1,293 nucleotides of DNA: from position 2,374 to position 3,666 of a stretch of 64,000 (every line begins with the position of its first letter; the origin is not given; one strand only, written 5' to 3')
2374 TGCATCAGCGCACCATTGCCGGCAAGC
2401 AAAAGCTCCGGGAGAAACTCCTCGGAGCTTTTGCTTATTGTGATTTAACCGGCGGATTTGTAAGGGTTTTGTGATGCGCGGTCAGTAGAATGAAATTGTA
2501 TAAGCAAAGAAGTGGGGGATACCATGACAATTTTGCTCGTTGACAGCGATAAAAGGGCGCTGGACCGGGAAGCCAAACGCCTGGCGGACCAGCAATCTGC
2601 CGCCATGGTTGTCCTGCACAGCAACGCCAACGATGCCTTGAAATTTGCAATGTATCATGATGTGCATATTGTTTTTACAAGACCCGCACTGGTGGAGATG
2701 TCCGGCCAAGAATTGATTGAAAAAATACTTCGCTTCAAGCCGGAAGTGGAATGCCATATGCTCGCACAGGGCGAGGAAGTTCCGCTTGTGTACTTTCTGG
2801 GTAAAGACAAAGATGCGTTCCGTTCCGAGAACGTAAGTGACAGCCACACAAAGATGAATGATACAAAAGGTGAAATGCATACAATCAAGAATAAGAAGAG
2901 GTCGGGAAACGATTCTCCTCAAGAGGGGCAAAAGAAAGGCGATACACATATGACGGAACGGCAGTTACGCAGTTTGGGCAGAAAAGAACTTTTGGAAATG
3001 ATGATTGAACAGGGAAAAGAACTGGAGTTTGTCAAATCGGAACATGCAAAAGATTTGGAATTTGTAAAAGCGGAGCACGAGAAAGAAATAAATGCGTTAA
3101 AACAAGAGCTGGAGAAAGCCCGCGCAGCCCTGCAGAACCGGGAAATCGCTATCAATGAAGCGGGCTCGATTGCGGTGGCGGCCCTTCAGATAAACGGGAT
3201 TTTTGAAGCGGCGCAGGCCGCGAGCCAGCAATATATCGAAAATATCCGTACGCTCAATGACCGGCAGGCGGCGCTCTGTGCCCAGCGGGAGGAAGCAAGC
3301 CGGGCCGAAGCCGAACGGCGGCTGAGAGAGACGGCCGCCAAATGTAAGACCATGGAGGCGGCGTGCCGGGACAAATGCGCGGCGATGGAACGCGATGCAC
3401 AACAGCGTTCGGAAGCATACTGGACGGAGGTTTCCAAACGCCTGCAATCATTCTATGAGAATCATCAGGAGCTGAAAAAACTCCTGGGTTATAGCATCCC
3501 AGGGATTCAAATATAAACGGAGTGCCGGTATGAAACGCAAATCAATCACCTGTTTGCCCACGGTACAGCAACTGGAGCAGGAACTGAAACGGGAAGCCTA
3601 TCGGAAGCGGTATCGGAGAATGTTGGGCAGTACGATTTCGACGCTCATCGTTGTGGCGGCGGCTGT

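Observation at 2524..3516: Orphan pseudo-receiver fused to a repetitive coiled coil, wedged between the two-component system and the pilus genes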

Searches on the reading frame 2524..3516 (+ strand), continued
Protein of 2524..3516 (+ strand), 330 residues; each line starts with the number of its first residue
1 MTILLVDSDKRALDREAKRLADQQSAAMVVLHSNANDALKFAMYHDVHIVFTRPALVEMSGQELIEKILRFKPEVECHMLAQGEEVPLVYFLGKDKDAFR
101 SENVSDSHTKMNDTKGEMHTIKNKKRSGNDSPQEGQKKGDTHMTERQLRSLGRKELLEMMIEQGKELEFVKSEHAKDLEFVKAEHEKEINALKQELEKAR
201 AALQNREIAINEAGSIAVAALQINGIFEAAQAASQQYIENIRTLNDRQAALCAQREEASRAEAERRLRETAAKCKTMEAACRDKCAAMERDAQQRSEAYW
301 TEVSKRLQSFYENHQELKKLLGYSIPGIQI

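Call 69: search_solved_structures(query=L088:1381-1872:+, max_evalue=10, show_alignments=2)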
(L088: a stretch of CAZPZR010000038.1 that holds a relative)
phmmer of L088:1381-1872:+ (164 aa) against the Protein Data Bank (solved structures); distinct sequences matched with E-value up to 10: 2.
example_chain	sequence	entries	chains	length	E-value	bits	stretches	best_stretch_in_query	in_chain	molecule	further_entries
9pkt_A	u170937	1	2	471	0.77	13.4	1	48-140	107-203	O-glycopeptidase BcM60B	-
2vac_A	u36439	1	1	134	0.83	13.3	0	14-43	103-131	TWINFILIN-2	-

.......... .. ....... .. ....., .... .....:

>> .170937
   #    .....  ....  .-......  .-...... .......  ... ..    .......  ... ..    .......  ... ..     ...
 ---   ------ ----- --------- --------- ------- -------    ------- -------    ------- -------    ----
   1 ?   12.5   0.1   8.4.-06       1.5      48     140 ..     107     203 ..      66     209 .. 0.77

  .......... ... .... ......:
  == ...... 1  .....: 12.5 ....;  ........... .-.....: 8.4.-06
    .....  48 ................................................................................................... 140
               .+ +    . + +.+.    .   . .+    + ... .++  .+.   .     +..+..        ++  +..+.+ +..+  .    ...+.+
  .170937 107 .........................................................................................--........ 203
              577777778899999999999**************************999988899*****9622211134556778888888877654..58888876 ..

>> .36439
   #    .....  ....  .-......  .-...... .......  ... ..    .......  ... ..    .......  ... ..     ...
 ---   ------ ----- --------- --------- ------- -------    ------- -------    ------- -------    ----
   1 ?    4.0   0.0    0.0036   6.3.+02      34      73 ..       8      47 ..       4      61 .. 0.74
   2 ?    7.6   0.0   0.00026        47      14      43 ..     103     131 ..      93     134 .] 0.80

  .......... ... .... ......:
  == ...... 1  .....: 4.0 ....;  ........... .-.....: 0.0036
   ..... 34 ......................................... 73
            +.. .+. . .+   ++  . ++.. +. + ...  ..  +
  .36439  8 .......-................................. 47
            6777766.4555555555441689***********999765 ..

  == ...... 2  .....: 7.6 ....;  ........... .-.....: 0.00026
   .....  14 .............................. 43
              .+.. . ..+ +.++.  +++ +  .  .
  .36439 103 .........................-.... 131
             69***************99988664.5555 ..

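Call 94: predict_structure(alignment_id=A5)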
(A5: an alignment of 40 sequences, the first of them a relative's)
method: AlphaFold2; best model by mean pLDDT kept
length: 345 residues; sequences in the alignment: 40
mean_pLDDT: 81.8   pTM: 0.37
mean pLDDT of the five models: 81.8, 80.3, 80.2, 80.1, 79.6
residues with pLDDT >= 90: 172; 70-90: 91; 50-70: 39; < 50: 43
segments of 3 or more residues with pLDDT < 50: 76-83, 85-92, 94-114, 341-345
pLDDT, mean of each block of 10 residues (from residue 1): 75 82 78 88 93 95 85 52 46 47 44 60 82 89 92 89 69 55 80 92 95 98 98 98 98 98 98 98 98 98 97 95 81 57 45
secondary structure, 60 per line:
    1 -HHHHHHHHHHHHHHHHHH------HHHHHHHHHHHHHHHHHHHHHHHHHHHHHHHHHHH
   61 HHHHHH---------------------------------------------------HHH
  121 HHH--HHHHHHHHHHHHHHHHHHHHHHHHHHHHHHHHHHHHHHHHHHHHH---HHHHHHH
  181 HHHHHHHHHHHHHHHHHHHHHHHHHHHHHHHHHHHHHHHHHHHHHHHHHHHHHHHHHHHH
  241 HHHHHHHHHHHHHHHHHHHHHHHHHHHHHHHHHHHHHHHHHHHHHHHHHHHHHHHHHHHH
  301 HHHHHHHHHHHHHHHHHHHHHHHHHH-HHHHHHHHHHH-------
elements in order: H2-19 H26-66 H118-123 H126-170 H174-326 H328-338
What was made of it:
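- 3154..3246 (+): Invariant core of the family (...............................). In a relative's model the helix breaks at the A-G-S/T position (call 94).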

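Call 96: fold_search(model_id=the predicted structure, library=pdb)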
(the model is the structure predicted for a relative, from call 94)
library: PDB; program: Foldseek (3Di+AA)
matches with E <= 10: 0; with E <= 0.001: 0
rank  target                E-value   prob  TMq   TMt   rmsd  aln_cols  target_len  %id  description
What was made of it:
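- Tried and rejected: Foldseek on the predicted model gave no hits (call 96).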

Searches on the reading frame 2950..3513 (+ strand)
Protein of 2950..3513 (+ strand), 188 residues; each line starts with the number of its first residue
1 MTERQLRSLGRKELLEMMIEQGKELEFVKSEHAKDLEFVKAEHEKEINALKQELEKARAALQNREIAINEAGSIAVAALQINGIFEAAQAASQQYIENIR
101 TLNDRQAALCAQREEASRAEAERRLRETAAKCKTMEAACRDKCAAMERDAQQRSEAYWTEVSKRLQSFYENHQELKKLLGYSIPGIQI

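Call 10: find_homologous_proteins(query=window:2950-3513:+, max_evalue=0.001)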
Query seq(188 aa) (188 aa): 277 proteins with E <= 0.001 among 1368 candidates; the best 120 are listed.
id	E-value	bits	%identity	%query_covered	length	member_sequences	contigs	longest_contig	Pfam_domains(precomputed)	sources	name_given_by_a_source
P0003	2.9e-84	299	78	100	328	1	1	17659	PF00072.31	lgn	-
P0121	6.5e-83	295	78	99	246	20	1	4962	-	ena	-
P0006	7.6e-83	295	78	100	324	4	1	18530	PF00072.31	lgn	-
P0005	1.0e-82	294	78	100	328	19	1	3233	PF00072.31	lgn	-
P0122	6.3e-82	292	76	98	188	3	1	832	-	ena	-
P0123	6.7e-82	291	77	98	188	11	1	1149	-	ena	-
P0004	7.2e-82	291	78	99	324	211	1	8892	PF00072.31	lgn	-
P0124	3.8e-81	289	76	98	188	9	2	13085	-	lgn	-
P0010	1.9e-80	287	75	100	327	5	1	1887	-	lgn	-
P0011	3.1e-76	273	72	99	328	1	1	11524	-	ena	-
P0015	9.3e-76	271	71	100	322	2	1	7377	-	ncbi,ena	-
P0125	1.8e-75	271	69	98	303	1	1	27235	PF00072.31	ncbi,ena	-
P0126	1.9e-75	271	64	87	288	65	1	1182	-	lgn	-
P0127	2.2e-74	267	69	98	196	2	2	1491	-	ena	-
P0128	7.5e-73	262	72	98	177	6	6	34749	-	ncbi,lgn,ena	-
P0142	2.8e-67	244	69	96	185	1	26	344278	-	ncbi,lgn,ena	-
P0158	7.2e-53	197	67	77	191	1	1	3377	PF27530.1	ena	-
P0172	1.6e-44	170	56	97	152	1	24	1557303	-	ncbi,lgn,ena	-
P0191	3.8e-37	146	50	89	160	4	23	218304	-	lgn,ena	-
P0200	9.5e-34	135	46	98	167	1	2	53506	-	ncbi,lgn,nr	ncbi:MAG: hypothetical protein ACI4EG_15000 [Fusicatenibacter sp.]|nr:hypothetical protein [Fusicate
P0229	8.4e-29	119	40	98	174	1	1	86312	-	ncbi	ncbi:MAG: hypothetical protein ACI39W_00420 [Brotaphodocola sp.]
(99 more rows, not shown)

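Call 17: find_encoding_contigs(protein=P0172, flank=8000, max_places=2)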
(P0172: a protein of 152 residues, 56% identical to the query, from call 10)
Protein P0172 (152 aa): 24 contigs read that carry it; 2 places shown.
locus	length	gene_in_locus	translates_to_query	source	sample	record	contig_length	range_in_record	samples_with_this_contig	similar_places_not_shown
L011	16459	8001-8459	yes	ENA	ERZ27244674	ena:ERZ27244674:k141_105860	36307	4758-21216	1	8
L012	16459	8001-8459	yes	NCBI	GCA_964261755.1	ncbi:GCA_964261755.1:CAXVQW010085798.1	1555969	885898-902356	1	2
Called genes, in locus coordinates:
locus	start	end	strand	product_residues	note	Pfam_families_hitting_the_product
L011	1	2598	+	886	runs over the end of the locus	PF09586:YfhO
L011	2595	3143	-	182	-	PF12724:Flavodoxin_5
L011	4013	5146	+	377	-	PF00248:Aldo_ket_red, PF13183:Fer4_8 (faint), PF13746:Fer4_18 (faint), PF00037:Fer4 (faint), PF13187:Fer4_9 (weak)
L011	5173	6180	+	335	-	PF04015:DUF362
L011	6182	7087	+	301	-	PF03773:ArsP_1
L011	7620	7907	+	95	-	-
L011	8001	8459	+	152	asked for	-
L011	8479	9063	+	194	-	PF00717:Peptidase_S24 (weak), PF10502:Peptidase_S26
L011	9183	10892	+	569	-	PF16569:GramPos_pilinBB (faint), PF17802:SpaA, PF00746:Gram_pos_anchor (weak)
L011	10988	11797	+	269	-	PF04203:Sortase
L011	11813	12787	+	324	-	PF16555:GramPos_pilinD1 (weak), PF05738:Cna_B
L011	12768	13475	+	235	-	PF04203:Sortase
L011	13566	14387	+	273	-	PF01678:DAP_epimerase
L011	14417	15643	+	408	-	PF00155:Aminotran_1_2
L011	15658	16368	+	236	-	PF07826:IMP_cyclohyd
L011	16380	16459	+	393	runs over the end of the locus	PF01808:AICARFT_IMPCHas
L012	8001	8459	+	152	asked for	-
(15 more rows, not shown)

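Call 18: find_encoding_contigs(protein=P0200, flank=8000, max_places=2)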
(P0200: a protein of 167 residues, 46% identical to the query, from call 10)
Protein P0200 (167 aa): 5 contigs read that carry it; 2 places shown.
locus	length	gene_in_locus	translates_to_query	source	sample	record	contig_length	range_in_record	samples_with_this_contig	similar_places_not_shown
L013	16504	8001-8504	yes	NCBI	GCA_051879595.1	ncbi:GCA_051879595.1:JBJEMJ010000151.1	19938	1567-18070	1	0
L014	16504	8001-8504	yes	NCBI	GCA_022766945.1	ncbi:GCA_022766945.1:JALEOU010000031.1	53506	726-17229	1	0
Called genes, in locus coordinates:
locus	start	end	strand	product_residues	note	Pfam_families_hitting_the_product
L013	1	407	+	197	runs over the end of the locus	PF01381:HTH_3 (weak), PF13560:HTH_31 (weak), PF12675:DUF3795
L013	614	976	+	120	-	PF01978:TrmB (weak), PF03965:Penicillinase_R, PF05584:Sulfolobus_pRN (faint)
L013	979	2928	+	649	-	PF05569:Peptidase_M56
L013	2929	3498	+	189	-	-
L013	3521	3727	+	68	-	-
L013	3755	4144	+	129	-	PF11969:DcpS_C, PF01230:HIT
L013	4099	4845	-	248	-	PF00165:HTH_AraC, PF12833:HTH_18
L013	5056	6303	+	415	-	-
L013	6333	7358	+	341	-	PF01208:URO-D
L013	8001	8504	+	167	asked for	-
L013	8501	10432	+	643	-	-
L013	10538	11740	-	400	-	-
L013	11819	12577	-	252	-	PF00756:Esterase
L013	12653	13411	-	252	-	PF00756:Esterase, PF12146:Hydrolase_4 (weak)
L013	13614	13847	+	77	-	PF11823:Se_S_carrier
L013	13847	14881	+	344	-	PF00586:AIRS, PF02769:AIRS_C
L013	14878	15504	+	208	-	PF01206:TusA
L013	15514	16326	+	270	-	-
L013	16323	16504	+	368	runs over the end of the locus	PF00266:Aminotran_5, PF01053:Cys_Met_Meta_PP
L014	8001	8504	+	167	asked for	-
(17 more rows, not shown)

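Call 19: find_encoding_contigs(protein=P0142, flank=8000, max_places=2)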
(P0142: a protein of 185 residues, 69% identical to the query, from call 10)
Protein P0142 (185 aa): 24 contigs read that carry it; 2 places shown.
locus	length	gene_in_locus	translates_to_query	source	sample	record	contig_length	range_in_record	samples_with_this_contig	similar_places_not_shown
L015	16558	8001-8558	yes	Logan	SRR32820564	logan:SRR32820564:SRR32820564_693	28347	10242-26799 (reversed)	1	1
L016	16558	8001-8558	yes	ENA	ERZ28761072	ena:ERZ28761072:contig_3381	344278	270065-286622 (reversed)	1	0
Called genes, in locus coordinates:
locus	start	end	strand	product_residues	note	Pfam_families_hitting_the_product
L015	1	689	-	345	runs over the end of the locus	PF12715:Abhydrolase_7, PF00561:Abhydrolase_1 (weak), PF01738:DLH (faint), PF05448:AXE1, PF00326:Peptidase_S9 (faint), PF22244:GCE_fung (faint), PF08840:BAAT_C (weak)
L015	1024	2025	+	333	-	PF00356:LacI, PF00532:Peripla_BP_1, PF13407:Peripla_BP_4, PF13377:Peripla_BP_3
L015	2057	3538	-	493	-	PF08666:SAF, PF04295:GD_AH_second, PF20629:GD_AH_C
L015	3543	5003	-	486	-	PF01232:Mannitol_dh, PF08125:Mannitol_dh_C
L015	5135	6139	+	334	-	PF00356:LacI, PF00532:Peripla_BP_1, PF13377:Peripla_BP_3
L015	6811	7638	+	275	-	PF02899:Phage_int_SAM_1, PF00589:Phage_integrase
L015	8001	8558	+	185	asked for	-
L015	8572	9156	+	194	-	PF10502:Peptidase_S26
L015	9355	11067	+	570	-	PF17802:SpaA, PF00746:Gram_pos_anchor (weak)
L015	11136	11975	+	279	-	PF04203:Sortase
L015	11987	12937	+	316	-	PF16555:GramPos_pilinD1 (faint), PF05738:Cna_B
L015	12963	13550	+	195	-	PF04203:Sortase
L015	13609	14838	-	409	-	PF01136:Peptidase_U32, PF16325:Peptidase_U32_C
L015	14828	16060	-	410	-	PF02618:YceG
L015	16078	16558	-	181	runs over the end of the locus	PF01965:DJ-1_PfpI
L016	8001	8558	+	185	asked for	-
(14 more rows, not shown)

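Call 20: search_protein_families(library=pfam, proteins=[P0158, P0200, P0172, P0229, L013:8501-10432:+, L011:7620-7907:+], max_evalue=1)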
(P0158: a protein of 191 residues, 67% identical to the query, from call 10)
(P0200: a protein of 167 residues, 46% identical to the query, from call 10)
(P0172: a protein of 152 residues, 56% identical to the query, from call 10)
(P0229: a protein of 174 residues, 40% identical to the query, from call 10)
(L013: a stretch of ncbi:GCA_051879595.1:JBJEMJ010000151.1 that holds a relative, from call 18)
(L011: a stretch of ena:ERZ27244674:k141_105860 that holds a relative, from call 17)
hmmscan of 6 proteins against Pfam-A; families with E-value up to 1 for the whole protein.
P0158 (191 aa): 2 families
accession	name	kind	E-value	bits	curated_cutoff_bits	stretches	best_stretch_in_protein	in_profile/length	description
PF18989.5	DUF5722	-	0.014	14.7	30.5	1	47-137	264-353/393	Family of unknown function (DUF5722)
PF17773.7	UPF0176_N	-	0.25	12.2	26.2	1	56-107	14-65/92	UPF0176 acylphosphatase like domain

P0200 (167 aa): 1 family
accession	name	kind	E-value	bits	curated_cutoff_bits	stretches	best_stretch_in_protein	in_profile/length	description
PF19956.5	EAD2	-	0.14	12.9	23.8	1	86-156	6-76/81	Effector-associated domain 2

P0172 (152 aa): 2 families
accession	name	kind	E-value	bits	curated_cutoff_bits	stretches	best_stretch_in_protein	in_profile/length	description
PF10303.14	DUF2408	-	0.005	17.9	25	1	12-146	20-117/130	Protein of unknown function (DUF2408)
PF23461.1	ZMYND11_CC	-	0.046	14.5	27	1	92-120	19-47/54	ZMYND11 protein coiled-coil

P0229 (174 aa): 3 families
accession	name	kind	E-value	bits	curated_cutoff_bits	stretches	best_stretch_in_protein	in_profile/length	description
PF03417.21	AAT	-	0.22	11.6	23.2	1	6-132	68-192/225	Acyl-coenzyme A:6-aminopenicillanic acid acyl-transferase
PF24296.1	SrfA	-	0.27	11.8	27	0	99-155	23-72/73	SrfA protein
PF09969.14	DUF2203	-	0.4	11.8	24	1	71-164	9-93/122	Uncharacterized conserved protein (DUF2203)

L013:8501-10432:+ (643 aa): 1 family
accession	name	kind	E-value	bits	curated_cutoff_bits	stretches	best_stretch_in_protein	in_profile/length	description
PF05006.17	PIF3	-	0.033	14.7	22.2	1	114-171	14-70/149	Per os infectivity factor 3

L011:7620-7907:+ (95 aa): 0 families

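Call 21: find_encoding_contigs(protein=P0229, flank=8000, max_places=2)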
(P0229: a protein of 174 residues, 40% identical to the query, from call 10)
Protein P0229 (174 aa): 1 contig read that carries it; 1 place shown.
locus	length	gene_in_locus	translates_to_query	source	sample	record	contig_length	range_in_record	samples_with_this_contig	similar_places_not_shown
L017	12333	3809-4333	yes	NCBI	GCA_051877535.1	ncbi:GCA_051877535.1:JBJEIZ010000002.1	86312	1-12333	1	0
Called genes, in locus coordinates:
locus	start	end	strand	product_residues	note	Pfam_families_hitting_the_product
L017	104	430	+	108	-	PF19085:Choline_bind_2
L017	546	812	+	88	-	PF02604:PhdYeFM_antitox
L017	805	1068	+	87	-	PF06769:YoeB_toxin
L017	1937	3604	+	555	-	PF00239:Resolvase, PF07508:Recombinase, PF13408:Zn_ribbon_recom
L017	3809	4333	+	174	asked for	-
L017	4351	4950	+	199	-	PF10502:Peptidase_S26, PF00717:Peptidase_S24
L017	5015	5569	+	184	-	PF03602:Cons_hypoth95, PF05175:MTS, PF02475:TRM5-TYW2_MTfase (weak), PF09445:Methyltransf_15 (weak)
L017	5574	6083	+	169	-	PF01467:CTP_transf_like, PF08218:Citrate_ly_lig (weak)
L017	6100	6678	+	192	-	-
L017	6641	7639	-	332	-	PF07670:Gate (weak)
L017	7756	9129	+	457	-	PF17125:Methyltr_RsmF_N, PF01189:Methyltr_RsmB-F, PF17126:RsmF_methylt_CI, PF13636:Methyltranf_PUA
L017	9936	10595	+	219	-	PF00702:Hydrolase, PF12710:HAD (weak), PF13419:HAD_2, PF13242:Hydrolase_like (faint)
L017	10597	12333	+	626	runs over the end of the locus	PF08497:Radical_SAM_N, PF04055:Radical_SAM, PF11842:DUF3362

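Call 22: find_encoding_contigs(protein=P0191, flank=8000, max_places=2)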
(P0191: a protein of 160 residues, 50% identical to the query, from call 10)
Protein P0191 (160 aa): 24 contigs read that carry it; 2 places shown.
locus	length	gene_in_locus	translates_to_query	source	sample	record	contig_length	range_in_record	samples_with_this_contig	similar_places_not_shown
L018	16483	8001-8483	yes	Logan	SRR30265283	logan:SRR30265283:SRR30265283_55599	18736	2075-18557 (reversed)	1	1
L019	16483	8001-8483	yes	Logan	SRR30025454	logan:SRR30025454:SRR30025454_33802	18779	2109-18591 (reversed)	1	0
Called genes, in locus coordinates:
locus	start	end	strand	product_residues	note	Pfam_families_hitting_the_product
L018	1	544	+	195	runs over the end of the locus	PF02659:Mntp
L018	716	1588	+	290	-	PF00126:HTH_1, PF03466:LysR_substrate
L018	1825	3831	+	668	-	PF00724:Oxidored_FMN, PF07992:Pyr_redox_2 (weak), PF01266:DAO (weak), PF12831:FAD_oxidored (weak), PF13450:NAD_binding_8 (weak), PF07992:Pyr_redox_2, PF13738:Pyr_redox_3 (weak), PF00070:Pyr_redox, +4 more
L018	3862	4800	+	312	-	-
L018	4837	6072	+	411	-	PF07690:MFS_1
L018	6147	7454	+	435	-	PF03600:CitMHS (faint), PF03553:Na_H_antiporter (weak)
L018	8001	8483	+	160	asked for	-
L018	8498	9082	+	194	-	PF00717:Peptidase_S24 (weak), PF10502:Peptidase_S26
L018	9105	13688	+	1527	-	PF05738:Cna_B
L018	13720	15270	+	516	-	PF16569:GramPos_pilinBB (weak), PF17802:SpaA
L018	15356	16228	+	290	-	PF04203:Sortase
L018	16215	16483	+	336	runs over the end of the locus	PF17802:SpaA (faint), PF05738:Cna_B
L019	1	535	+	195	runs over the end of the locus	PF02659:Mntp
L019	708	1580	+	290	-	PF00126:HTH_1, PF03466:LysR_substrate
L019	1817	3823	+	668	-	PF00724:Oxidored_FMN, PF07992:Pyr_redox_2 (weak), PF01266:DAO (weak), PF12831:FAD_oxidored (weak), PF13450:NAD_binding_8 (weak), PF07992:Pyr_redox_2, PF13738:Pyr_redox_3, PF00070:Pyr_redox, +5 more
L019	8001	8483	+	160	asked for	-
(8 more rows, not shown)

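Call 44: search_protein_families(library=phrogs, proteins=[P0172, P0200], max_evalue=0.1)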
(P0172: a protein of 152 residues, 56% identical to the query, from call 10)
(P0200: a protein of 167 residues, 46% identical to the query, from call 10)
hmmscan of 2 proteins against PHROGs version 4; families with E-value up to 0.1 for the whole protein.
P0172 (152 aa): 2 families
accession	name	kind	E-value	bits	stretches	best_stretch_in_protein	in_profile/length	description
phrog_3437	-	head and packaging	0.081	13.1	0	30-82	156-207/294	major head protein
phrog_28106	-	unknown function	0.082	13.3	0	10-50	238-278/290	-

P0200 (167 aa): 1 family
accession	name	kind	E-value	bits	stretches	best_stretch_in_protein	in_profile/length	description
phrog_8937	-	unknown function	0.018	16.3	1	65-148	35-115/137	-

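Call 45: search_protein_families(library=padloc, proteins=[P0172, P0200], max_evalue=0.1)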
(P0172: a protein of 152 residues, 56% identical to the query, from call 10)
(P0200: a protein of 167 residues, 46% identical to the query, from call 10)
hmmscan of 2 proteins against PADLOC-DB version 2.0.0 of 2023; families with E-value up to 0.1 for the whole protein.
P0172 (152 aa): 1 family
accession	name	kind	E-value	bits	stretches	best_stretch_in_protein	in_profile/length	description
PDLC02415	Aga_REase-PNTD1-PNTD2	-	0.0041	14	1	33-140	118-213/423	Class I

P0200 (167 aa): 0 families
